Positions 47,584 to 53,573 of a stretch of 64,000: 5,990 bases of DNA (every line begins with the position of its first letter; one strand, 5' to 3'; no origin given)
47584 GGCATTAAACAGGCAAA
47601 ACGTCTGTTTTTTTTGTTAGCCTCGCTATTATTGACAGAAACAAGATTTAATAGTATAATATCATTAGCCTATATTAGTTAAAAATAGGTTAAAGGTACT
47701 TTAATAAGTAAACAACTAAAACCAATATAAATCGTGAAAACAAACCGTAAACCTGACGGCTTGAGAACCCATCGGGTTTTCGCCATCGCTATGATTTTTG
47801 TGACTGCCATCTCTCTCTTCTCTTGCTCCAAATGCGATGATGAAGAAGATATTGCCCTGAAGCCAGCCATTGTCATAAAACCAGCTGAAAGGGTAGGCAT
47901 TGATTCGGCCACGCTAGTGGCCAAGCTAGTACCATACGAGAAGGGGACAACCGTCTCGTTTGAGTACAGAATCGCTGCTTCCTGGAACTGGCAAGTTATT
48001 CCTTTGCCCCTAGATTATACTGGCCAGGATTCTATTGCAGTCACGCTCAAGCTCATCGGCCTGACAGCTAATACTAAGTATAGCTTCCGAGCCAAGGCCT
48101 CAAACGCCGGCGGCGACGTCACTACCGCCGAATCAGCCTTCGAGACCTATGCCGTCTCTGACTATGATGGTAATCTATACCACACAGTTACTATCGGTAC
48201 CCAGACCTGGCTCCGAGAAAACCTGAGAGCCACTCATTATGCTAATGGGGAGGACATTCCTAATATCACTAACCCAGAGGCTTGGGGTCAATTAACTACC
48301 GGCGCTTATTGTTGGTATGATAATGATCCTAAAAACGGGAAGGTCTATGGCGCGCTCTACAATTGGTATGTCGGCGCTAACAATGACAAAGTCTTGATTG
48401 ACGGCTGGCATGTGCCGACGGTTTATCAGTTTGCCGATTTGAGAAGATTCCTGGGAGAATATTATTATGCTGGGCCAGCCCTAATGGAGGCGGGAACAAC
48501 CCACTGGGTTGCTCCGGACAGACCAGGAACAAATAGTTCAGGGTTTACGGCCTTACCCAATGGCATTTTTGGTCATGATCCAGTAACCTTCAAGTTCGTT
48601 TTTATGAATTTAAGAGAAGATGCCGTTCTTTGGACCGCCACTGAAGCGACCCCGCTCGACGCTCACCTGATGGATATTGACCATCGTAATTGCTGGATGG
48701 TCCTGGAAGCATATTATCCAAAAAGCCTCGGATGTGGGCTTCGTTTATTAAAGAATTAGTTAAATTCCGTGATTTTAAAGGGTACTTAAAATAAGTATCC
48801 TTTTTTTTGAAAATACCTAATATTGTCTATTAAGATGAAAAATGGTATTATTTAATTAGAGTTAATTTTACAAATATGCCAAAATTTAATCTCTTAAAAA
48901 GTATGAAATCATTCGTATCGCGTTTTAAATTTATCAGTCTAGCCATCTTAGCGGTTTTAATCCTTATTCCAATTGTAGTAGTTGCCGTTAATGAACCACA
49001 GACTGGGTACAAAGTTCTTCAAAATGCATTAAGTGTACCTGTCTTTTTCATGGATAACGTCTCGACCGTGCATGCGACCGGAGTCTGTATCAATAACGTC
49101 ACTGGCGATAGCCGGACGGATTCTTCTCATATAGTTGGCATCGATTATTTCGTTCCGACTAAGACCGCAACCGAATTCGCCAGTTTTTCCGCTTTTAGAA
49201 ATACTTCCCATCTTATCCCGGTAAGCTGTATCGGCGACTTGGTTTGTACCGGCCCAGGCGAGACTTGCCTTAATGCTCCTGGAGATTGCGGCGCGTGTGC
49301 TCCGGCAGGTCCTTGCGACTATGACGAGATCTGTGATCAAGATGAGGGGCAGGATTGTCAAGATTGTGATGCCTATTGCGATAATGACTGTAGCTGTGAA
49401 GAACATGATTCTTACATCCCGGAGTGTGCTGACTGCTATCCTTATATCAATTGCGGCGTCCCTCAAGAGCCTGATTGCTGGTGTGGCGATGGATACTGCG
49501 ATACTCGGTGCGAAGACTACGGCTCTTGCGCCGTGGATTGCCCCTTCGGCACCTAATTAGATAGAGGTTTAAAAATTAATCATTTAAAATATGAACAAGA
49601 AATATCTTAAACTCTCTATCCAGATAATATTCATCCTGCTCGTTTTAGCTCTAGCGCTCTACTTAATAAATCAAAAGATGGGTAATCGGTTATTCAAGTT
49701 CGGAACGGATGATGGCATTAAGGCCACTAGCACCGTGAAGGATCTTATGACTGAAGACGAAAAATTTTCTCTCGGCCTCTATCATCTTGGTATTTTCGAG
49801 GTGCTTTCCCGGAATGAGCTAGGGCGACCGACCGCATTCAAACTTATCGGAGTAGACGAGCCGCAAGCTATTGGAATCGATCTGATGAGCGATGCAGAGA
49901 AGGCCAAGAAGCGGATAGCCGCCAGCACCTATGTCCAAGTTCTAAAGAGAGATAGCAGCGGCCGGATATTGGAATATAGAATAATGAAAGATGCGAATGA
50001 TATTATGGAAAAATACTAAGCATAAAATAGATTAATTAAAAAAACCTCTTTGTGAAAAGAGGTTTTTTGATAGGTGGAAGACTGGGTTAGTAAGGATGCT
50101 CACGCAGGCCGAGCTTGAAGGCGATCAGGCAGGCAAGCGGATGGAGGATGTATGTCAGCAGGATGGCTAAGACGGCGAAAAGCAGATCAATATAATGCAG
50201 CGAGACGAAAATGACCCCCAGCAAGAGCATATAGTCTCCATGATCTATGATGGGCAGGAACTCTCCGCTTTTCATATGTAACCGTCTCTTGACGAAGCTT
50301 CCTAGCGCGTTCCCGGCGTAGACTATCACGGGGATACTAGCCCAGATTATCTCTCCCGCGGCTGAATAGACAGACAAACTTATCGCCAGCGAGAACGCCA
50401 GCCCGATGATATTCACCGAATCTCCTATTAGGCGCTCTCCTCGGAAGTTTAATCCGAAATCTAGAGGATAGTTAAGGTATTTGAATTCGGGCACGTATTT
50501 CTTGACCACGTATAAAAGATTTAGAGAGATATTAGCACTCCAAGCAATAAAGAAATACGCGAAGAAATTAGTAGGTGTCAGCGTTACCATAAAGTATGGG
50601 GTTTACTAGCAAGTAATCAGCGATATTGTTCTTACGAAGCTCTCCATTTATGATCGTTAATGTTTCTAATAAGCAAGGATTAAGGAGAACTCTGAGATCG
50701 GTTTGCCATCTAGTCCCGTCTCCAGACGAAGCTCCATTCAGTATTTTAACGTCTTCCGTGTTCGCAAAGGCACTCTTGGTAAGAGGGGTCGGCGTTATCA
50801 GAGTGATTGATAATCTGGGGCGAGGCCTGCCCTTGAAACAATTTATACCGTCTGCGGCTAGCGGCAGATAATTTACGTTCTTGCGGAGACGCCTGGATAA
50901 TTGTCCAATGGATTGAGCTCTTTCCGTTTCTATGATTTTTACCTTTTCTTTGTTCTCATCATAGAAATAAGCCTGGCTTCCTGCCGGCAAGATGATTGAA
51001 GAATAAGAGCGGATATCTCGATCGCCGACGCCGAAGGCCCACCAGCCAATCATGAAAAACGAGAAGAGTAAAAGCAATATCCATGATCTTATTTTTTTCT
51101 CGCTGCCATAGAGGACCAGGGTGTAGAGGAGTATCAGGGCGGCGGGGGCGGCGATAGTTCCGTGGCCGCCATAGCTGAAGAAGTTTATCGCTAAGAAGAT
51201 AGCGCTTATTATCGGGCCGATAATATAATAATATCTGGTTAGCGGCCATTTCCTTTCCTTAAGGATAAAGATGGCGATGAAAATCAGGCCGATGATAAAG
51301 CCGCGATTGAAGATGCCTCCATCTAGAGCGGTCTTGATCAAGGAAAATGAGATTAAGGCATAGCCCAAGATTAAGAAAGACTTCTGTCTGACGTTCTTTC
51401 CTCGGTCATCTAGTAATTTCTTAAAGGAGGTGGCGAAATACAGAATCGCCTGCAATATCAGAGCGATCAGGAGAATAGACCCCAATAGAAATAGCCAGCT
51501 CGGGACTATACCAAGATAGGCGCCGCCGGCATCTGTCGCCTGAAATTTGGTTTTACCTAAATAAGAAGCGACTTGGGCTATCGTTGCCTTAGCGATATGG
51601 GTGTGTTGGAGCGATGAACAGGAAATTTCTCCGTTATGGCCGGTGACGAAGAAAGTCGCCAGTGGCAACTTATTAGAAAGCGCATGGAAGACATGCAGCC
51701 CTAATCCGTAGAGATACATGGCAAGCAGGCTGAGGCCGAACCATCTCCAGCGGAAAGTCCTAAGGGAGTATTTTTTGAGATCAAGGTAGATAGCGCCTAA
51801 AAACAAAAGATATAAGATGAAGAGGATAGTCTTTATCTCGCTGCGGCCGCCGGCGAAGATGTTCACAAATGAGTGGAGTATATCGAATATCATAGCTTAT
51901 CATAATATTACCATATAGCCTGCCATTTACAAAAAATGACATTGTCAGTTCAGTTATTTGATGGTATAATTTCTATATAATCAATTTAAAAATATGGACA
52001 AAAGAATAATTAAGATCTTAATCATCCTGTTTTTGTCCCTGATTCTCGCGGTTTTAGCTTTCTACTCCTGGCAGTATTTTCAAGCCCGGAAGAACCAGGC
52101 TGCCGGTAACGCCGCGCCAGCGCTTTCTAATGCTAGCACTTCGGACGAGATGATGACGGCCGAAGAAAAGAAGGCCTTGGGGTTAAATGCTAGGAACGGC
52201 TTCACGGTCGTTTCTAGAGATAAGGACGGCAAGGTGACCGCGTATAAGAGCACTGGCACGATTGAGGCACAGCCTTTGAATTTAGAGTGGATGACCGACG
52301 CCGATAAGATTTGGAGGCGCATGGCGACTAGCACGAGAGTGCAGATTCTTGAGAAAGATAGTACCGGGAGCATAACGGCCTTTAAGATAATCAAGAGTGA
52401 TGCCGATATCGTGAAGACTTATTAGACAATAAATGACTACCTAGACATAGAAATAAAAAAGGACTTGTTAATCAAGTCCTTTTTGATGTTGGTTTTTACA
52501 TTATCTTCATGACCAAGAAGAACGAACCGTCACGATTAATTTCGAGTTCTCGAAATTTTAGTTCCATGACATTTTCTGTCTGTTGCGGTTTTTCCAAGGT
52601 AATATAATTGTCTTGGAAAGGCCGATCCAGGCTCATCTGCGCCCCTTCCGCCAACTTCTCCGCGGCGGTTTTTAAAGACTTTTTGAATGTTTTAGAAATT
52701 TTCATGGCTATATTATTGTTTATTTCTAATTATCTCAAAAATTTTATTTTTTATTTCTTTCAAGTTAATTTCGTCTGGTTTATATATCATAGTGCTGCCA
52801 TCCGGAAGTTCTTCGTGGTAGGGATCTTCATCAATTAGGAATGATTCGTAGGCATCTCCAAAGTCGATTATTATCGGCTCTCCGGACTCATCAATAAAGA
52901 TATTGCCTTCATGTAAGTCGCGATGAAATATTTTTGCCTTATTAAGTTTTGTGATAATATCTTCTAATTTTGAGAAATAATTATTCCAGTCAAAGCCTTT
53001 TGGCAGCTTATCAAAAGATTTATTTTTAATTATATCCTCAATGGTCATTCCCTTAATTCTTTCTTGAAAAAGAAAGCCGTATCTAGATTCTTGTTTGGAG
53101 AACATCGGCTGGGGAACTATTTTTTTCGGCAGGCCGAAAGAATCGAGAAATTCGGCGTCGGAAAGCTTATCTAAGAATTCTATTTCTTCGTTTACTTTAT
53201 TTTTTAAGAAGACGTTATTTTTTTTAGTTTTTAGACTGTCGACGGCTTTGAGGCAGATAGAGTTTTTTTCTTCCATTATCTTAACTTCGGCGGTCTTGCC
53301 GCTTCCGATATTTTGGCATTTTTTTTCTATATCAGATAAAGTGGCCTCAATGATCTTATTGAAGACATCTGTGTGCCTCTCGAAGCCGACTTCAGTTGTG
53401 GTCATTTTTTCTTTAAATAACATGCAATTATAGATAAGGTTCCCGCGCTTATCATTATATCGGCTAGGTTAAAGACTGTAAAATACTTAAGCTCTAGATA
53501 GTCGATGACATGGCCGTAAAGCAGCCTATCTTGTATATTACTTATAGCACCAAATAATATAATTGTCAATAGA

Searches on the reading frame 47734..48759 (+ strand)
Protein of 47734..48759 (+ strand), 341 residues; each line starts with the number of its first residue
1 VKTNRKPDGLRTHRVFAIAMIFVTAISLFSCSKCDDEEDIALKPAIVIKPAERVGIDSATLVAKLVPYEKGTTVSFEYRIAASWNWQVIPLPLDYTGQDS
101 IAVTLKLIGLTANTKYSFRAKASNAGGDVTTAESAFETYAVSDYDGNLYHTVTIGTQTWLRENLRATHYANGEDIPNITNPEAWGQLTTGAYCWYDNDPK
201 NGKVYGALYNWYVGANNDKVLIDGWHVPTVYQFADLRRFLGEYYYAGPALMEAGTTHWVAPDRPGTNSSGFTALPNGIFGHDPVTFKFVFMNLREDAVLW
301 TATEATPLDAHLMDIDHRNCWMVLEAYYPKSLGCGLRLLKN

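Call 12: search_protein_families(library=pfam, proteins=[window:47734-48759:+], max_evalue=0.0001)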
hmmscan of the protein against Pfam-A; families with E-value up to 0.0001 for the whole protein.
window:47734-48759:+ (341 aa): 1 family
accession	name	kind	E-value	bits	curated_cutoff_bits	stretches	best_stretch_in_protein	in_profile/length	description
PF09603.15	Fib_succ_major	-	2.1e-30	106.8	33.9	1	152-310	1-161/187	Fibrobacter succinogenes major domain (Fib_succ_major)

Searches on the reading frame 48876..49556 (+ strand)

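Call 12: search_protein_families(library=pfam, proteins=[window:48876-49556:+], max_evalue=0.0001)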
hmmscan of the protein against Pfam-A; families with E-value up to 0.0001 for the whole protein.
window:48876-49556:+ (226 aa): 0 families

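Call 40: search_protein_families(library=pfam, proteins=[window:48876-49556:+], max_evalue=0.5)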
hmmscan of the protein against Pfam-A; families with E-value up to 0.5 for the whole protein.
window:48876-49556:+ (226 aa): 1 family
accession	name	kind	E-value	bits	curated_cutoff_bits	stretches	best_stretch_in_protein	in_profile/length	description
PF12555.13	SteA-like_C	-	0.17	12.4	26.4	1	15-50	9-43/52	SteA-like C-terminal domain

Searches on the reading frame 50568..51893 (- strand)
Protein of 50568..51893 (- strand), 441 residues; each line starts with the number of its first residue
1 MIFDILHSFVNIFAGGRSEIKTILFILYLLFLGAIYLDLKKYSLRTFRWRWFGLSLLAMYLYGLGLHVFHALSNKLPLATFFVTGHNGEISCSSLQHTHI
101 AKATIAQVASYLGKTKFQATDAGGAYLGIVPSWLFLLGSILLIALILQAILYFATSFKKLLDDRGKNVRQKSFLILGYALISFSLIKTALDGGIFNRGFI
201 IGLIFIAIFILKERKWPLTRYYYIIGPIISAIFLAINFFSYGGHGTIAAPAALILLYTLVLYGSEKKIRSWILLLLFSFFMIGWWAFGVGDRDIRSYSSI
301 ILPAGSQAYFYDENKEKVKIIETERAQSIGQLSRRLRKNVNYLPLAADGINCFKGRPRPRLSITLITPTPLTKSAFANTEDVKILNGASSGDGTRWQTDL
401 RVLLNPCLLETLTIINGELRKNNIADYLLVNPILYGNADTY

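Call 12: search_protein_families(library=pfam, proteins=[window:50568-51893:-], max_evalue=0.0001)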
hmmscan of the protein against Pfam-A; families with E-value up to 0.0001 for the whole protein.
window:50568-51893:- (441 aa): 0 families

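Call 40: search_protein_families(library=pfam, proteins=[window:50568-51893:-], max_evalue=0.5)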
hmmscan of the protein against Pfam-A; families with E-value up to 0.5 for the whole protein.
window:50568-51893:- (441 aa): 2 families
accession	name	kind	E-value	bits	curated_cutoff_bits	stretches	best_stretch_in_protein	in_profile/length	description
PF19510.5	DUF6044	-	0.0042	16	27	1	196-283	99-184/564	Protein of unknown function (DUF6044)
PF17310.7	DUF5357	-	0.043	12.9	25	1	173-248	58-132/322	Family of unknown function (DUF5357)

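Call 44: search_protein_families(library=ncbifam, proteins=[window:50568-51893:-], max_evalue=0.1)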
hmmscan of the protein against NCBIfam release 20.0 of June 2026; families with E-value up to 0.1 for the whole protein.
window:50568-51893:- (441 aa): 0 families

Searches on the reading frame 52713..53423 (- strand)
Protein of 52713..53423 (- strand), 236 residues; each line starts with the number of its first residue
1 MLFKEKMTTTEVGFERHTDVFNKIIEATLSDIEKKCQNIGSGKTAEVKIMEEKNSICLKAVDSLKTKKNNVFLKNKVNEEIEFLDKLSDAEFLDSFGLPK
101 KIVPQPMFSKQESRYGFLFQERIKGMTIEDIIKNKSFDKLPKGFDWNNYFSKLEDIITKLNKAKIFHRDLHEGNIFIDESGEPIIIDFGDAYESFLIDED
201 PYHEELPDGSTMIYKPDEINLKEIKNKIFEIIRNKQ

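Call 12: search_protein_families(library=pfam, proteins=[window:52713-53423:-], max_evalue=0.0001)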
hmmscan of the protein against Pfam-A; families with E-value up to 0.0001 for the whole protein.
window:52713-53423:- (236 aa): 4 families
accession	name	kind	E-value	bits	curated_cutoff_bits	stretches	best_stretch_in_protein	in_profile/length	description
PF00069.31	Pkinase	-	4.6e-12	46.3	31.7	1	36-191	4-145/263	Protein kinase domain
PF01636.29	APH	-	3.7e-07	30.6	23.2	1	165-191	170-197/239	Phosphotransferase enzyme family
PF03109.22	ABC1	-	7.3e-07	29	22.9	1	103-190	130-213/244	ABC1 atypical kinase-like domain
PF22303.2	OspG_kinase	-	5.9e-05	23.6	27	0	155-196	93-135/152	Protein kinase OspG, kinase domain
